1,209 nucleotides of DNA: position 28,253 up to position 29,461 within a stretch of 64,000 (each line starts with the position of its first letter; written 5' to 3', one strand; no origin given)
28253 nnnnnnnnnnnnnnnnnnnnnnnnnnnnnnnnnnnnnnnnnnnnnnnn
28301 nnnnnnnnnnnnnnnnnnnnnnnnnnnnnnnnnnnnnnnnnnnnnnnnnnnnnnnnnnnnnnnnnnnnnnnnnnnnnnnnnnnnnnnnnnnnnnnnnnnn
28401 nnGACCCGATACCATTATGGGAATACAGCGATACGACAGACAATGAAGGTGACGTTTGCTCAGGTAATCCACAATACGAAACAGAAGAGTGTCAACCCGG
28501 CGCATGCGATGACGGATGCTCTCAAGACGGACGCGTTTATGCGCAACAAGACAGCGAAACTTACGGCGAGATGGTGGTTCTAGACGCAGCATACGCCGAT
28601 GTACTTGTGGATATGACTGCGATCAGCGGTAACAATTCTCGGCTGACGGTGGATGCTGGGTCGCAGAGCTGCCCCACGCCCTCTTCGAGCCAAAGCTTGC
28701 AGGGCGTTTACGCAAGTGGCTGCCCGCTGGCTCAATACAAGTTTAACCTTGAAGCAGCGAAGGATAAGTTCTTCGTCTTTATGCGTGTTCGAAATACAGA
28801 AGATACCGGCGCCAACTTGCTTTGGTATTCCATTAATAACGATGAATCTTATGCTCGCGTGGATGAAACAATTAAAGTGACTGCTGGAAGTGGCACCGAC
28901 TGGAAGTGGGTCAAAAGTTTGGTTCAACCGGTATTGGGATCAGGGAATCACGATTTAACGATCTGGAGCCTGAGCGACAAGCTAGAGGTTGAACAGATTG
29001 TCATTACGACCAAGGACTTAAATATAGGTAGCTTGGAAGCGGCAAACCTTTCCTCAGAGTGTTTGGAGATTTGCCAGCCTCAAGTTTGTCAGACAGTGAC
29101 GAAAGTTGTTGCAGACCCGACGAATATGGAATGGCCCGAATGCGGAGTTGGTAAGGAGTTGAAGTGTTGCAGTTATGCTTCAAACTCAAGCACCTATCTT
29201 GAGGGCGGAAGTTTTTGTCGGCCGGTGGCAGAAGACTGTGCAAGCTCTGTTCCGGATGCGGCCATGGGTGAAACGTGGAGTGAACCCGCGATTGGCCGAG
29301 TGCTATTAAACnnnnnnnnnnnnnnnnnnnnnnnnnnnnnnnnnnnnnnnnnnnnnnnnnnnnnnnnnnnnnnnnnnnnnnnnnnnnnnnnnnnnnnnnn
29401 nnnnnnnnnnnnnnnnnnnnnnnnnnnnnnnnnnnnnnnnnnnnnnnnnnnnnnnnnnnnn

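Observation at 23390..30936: Translationally coupled five-gene minor-pilin operon with shared ERG-type leaders and an unusually large PilY1 carrying FG-GAP-like repeats and a Cys-rich insert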

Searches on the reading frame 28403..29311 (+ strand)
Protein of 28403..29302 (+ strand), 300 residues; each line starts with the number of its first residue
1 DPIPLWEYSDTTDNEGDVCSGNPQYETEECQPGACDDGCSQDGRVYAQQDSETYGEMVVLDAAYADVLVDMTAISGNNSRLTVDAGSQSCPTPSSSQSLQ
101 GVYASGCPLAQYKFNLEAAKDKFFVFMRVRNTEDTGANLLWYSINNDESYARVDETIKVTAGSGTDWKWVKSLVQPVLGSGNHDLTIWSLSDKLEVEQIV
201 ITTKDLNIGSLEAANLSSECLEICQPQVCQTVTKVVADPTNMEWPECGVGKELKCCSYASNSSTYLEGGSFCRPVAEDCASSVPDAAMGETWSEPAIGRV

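Call 36: predict_structure(alignment_id=A2)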
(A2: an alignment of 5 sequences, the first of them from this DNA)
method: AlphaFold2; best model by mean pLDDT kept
length: 283 residues; sequences in the alignment: 5
mean_pLDDT: 67.4   pTM: 0.59
mean pLDDT of the five models: 67.4, 54.9, 53.5, 49.9, 49.3
residues with pLDDT >= 90: 0; 70-90: 147; 50-70: 77; < 50: 59
segments of 3 or more residues with pLDDT < 50: 1-21, 25-32, 218-222, 231-243, 258-260, 278-283
pLDDT, mean of each block of 10 residues (from residue 1): 33 44 50 62 82 86 82 77 71 78 86 76 83 76 60 78 76 80 84 87 70 62 50 41 56 53 62 52 29
secondary structure, 60 per line:
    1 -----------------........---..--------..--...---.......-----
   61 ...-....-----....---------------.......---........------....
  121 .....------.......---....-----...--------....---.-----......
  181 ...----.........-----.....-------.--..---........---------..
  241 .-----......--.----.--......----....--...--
elements in order: E18-25 E43-45 E49-55 E61-63 E65-68 E74-77 H93-99 E103-110 E117-125 E132-138 H142-145 E151-153 E162-165 E175-183 E188-196 H202-206 E222-229 E247-252 E263-268 H273-276

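Call 42: search_protein_representatives(protein=window:28403-29302:+)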
Query: 300 residues. Proteins with E-value up to 0.001 (for the whole library): 33; up to 1e-10: 9; up to 1e-30: 2. The best 33 are listed.
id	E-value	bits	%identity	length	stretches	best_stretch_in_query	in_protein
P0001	8.0e-201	682.2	100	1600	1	1-300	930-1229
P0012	1.8e-54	201.7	55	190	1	22-196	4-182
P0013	1.0e-21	94.1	33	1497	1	2-300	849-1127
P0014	2.5e-18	83.0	39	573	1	140-300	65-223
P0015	5.5e-16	75.3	33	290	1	101-300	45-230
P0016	7.0e-13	65.1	29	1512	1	1-300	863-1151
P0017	6.4e-12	62.0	33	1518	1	1-299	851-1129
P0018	2.9e-11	59.8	32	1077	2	89-300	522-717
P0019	8.8e-11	58.2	51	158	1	217-300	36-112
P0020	4.7e-10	55.8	30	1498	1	1-300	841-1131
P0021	5.2e-10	55.7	30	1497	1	2-299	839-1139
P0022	5.6e-10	55.6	34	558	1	158-300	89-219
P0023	6.9e-10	55.3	24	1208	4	96-203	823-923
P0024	1.3e-09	54.4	32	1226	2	104-299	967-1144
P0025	1.4e-09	54.3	29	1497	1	2-300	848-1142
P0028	2.8e-09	53.3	27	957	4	108-202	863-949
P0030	5.6e-09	52.3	38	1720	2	160-299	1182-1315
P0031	8.3e-09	51.8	31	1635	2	177-299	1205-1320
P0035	9.2e-08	48.3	34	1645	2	131-299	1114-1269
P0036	1.3e-07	47.8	25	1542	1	1-300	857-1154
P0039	4.4e-06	42.8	31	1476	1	107-300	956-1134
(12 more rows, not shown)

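Call 44: search_protein_families(library=pfam, proteins=[P0013, P0016, P0023, P0024, P0030, P0039, P0028], max_evalue=0.001)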
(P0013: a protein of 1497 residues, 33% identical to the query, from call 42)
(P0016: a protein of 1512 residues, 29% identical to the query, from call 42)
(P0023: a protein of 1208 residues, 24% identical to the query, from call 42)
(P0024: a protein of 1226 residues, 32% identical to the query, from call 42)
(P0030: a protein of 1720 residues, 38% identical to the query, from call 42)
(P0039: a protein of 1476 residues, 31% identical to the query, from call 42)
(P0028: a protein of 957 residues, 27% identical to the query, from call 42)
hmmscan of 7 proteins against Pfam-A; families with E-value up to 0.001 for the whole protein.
P0013 (1497 aa): 4 families
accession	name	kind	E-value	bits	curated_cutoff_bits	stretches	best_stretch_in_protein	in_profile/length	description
PF05567.17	T4P_PilY1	-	5.8e-21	75.3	28.1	2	734-856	28-166/411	PilY1 beta-propeller domain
PF13517.12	FG-GAP_3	-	1.8e-13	51.3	26.9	4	89-170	1-60/61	FG-GAP-like repeat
PF17829.7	GH115_C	-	5.3e-10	39.8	24.1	1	895-1052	2-172/172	Glycosyl hydrolase family 115 C-terminal domain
PF01839.29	FG-GAP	-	8.4e-10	38.8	22.1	2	352-383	6-37/37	FG-GAP repeat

P0016 (1512 aa): 4 families
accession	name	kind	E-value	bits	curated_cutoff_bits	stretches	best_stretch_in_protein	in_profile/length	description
PF13517.12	FG-GAP_3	-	1.2e-18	67.9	26.9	1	322-383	1-60/61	FG-GAP-like repeat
PF05567.17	T4P_PilY1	-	1.1e-17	64.5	28.1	2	742-859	17-149/411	PilY1 beta-propeller domain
PF01839.29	FG-GAP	-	2.6e-06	27.6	22.1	0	369-399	5-35/37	FG-GAP repeat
PF17829.7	GH115_C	-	0.00038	20.8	24.1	0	919-1059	10-162/172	Glycosyl hydrolase family 115 C-terminal domain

P0023 (1208 aa): 3 families
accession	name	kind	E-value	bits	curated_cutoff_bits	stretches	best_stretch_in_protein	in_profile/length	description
PF17829.7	GH115_C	-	9.2e-56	188.8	24.1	4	608-765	2-161/172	Glycosyl hydrolase family 115 C-terminal domain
PF00082.27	Peptidase_S8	-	1.6e-46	159.4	21.8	1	133-391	6-280/288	Subtilase family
PF05922.21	Inhibitor_I9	-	0.00013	23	21.2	1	56-94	37-75/82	Peptidase inhibitor I9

P0024 (1226 aa): 3 families
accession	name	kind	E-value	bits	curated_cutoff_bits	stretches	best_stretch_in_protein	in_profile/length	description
PF13517.12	FG-GAP_3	-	9.4e-21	74.6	26.9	2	91-153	1-60/61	FG-GAP-like repeat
PF01839.29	FG-GAP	-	5.7e-15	55.3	22.1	1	85-101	3-19/37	FG-GAP repeat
PF05567.17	T4P_PilY1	-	7.9e-09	35.3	28.1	1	729-847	29-163/411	PilY1 beta-propeller domain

P0030 (1720 aa): 4 families
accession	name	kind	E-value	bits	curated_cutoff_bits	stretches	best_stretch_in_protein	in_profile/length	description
PF05567.17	T4P_PilY1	-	1.2e-12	47.9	28.1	1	812-911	26-142/411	PilY1 beta-propeller domain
PF01839.29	FG-GAP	-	5.8e-09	36.1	22.1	0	501-517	5-21/37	FG-GAP repeat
PF13517.12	FG-GAP_3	-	8.7e-07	29.9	26.9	2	448-516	1-61/61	FG-GAP-like repeat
PF17829.7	GH115_C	-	1.4e-05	25.5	24.1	1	1068-1224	6-162/172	Glycosyl hydrolase family 115 C-terminal domain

P0039 (1476 aa): 3 families
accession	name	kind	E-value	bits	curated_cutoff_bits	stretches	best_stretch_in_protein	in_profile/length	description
PF05567.17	T4P_PilY1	-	1.7e-16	60.6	28.1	2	719-835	30-157/411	PilY1 beta-propeller domain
PF13517.12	FG-GAP_3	-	7.4e-08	33.3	26.9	1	288-349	1-60/61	FG-GAP-like repeat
PF01839.29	FG-GAP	-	5.7e-06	26.5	22.1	0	192-213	4-25/37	FG-GAP repeat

P0028 (957 aa): 2 families
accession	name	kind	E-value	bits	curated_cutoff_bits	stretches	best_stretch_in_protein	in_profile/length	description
PF17829.7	GH115_C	-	3.1e-30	105.7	24.1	4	402-542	5-162/172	Glycosyl hydrolase family 115 C-terminal domain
PF21139.3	BT_MCC_alpha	-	0.00053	20.8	31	0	464-514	67-113/118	Methylcrotonyl-CoA carboxylase, alpha-subunit, BT domain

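Call 45: list_cluster_members(proteins=[P0013, P0016, P0017, P0020, P0030, P0036, P0039, P0024, P0031, P0035])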
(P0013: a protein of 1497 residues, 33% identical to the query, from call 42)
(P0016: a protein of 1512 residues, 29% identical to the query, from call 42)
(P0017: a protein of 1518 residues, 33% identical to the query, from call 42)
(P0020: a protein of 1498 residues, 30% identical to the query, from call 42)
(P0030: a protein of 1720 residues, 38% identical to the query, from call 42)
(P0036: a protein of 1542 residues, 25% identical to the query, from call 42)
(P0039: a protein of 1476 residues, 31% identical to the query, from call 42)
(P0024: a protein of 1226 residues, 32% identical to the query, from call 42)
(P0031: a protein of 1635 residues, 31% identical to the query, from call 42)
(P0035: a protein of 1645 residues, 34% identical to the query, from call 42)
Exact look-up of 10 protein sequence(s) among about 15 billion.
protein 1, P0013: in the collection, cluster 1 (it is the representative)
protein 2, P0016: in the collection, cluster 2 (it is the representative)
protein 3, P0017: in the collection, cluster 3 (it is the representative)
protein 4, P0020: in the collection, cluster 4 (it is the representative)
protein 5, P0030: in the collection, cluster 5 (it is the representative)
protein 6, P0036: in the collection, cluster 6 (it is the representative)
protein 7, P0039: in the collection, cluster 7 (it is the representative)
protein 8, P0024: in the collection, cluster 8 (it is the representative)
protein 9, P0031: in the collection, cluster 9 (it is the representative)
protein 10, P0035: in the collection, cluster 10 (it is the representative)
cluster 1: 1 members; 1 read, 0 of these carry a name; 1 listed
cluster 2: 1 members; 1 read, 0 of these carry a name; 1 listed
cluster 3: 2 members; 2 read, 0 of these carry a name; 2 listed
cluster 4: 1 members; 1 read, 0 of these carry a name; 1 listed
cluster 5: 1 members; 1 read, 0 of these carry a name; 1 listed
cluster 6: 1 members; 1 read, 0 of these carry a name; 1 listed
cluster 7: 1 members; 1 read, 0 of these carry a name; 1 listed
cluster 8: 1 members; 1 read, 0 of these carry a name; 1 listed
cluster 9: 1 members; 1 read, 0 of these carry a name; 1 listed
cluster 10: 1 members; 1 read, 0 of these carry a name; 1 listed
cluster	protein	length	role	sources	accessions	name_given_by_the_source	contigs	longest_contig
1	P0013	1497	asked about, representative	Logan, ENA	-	-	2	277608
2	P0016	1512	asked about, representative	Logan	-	-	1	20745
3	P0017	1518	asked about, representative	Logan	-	-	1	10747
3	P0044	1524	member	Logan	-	-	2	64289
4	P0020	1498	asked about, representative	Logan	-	-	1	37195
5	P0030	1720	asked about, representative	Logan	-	-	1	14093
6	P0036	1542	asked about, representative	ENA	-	-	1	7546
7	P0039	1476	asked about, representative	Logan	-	-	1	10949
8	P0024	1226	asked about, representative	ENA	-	-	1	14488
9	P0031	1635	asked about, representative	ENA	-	-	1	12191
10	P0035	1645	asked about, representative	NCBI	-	-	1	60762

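Call 65: find_encoding_contigs(protein=P0013, flank=8000, max_places=1)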
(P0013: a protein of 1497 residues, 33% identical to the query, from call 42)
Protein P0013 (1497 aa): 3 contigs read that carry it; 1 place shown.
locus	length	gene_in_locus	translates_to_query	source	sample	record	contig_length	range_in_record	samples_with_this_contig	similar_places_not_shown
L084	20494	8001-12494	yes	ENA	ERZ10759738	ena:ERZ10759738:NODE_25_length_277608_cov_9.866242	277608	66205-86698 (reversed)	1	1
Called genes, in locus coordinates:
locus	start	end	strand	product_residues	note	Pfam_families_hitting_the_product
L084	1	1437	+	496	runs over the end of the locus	PF02074:Peptidase_M32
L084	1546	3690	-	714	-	-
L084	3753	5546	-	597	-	-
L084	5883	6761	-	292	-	PF01553:Acyltransferase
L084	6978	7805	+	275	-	PF01551:Peptidase_M23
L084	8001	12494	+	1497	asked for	PF01839:FG-GAP (faint), PF13517:FG-GAP_3 (faint), PF05567:T4P_PilY1, PF17829:GH115_C, PF05567:T4P_PilY1 (weak)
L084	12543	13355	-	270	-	-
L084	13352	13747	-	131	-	PF01894:YjbQ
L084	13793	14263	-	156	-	-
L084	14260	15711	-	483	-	-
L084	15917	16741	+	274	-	PF15780:ASH (faint), PF22066:Cep192_D8 (faint), PF22073:Cep192_D4 (faint), PF22544:HYDIN_VesB_CFA65-like_Ig (faint)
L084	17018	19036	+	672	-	-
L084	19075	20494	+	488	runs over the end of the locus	PF13385:Laminin_G_3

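Call 66: find_encoding_contigs(protein=P0035, flank=8000, max_places=1)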
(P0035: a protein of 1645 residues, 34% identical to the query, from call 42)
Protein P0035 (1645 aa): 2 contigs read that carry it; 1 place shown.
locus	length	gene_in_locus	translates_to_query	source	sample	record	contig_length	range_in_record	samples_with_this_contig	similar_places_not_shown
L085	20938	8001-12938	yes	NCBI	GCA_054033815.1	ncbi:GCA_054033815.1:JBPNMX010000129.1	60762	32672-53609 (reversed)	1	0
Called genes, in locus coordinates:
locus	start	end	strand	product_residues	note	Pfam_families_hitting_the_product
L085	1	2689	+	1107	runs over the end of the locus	-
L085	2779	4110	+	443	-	PF00364:Biotin_lipoyl, PF25917:BSH_RND (faint), PF02817:E3_binding, PF00198:2-oxoacid_dh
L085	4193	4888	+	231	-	PF21948:LplA-B_cat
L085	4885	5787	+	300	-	PF16881:LIAS_N (weak), PF04055:Radical_SAM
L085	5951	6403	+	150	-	-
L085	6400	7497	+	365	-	PF16074:PilW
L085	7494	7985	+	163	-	PF14341:PilX_N (weak)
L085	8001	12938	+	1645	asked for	PF01839:FG-GAP (faint), PF13517:FG-GAP_3, PF05567:T4P_PilY1 (weak)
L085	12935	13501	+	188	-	PF07963:N_methyl (weak), PF12019:GspH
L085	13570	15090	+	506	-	-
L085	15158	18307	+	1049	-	PF00176:SNF2-rel_dom, PF00271:Helicase_C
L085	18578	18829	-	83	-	PF04316:FlgM (weak)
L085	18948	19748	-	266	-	PF08281:Sigma70_r4_2 (weak), PF04545:Sigma70_r4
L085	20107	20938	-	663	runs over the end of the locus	PF00005:ABC_tran, PF02463:SMC_N (faint), PF13191:AAA_16 (faint), PF13555:AAA_29 (faint), PF01926:MMR_HSR1 (faint), PF12848:ABC_tran_Xtn, PF00005:ABC_tran, PF16326:ABC_tran_CTD, +2 more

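Call 67: find_encoding_contigs(protein=P0020, flank=8000, max_places=1)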
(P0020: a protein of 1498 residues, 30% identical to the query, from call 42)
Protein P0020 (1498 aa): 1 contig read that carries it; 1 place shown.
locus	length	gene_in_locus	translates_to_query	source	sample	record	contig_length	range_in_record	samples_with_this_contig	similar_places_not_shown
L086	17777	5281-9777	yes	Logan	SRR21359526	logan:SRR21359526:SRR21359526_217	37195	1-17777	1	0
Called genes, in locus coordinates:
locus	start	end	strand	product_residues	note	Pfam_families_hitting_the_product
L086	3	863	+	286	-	?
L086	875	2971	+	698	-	-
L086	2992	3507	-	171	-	-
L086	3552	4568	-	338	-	PF03403:PAF-AH_p_II (faint)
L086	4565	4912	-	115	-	PF05154:TM2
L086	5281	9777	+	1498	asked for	PF01839:FG-GAP (faint), PF13517:FG-GAP_3 (weak), PF05567:T4P_PilY1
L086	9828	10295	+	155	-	-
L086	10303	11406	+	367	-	PF16074:PilW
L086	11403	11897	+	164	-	-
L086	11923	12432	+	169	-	PF12019:GspH (weak)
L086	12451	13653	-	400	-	PF13433:Peripla_BP_5, PF13458:Peripla_BP_6, PF01094:ANF_receptor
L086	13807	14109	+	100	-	PF12769:PNTB_4TM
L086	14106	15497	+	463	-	PF02233:PNTB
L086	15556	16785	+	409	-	PF00174:Oxidored_molyb, PF03404:Mo-co_dimer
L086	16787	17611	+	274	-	PF00034:Cytochrom_C, PF13442:Cytochrome_CBB3 (weak)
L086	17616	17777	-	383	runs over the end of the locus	PF05222:AlaDh_PNT_N, PF01262:AlaDh_PNT_C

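Call 68: find_encoding_contigs(protein=P0044, flank=8000, max_places=1)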
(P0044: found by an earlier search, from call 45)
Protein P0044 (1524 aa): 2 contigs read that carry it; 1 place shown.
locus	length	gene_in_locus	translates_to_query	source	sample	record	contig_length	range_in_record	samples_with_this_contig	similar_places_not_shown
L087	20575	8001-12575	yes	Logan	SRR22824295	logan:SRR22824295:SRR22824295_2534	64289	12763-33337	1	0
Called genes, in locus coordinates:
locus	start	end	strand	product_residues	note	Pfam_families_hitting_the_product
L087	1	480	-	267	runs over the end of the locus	PF24827:AstE_AspA_cat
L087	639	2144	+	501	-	PF04107:GCS2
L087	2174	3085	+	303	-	PF00126:HTH_1, PF03466:LysR_substrate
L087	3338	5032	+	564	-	-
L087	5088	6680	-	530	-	PF03109:ABC1 (faint), PF00069:Pkinase, PF07714:PK_Tyr_Ser-Thr, PF17667:Pkinase_fungal (weak)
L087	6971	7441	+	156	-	PF07963:N_methyl (weak)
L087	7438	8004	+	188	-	PF14341:PilX_N (weak)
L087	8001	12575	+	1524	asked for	PF01839:FG-GAP (faint), PF13517:FG-GAP_3, PF05567:T4P_PilY1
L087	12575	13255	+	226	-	PF07963:N_methyl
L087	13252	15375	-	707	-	PF01627:Hpt, PF02518:HATPase_c, PF00072:Response_reg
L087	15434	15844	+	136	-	PF01584:CheW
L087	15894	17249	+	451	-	PF17152:CHASE8, PF00015:MCPsignal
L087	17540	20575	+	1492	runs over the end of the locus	PF01839:FG-GAP (faint), PF13517:FG-GAP_3, PF05567:T4P_PilY1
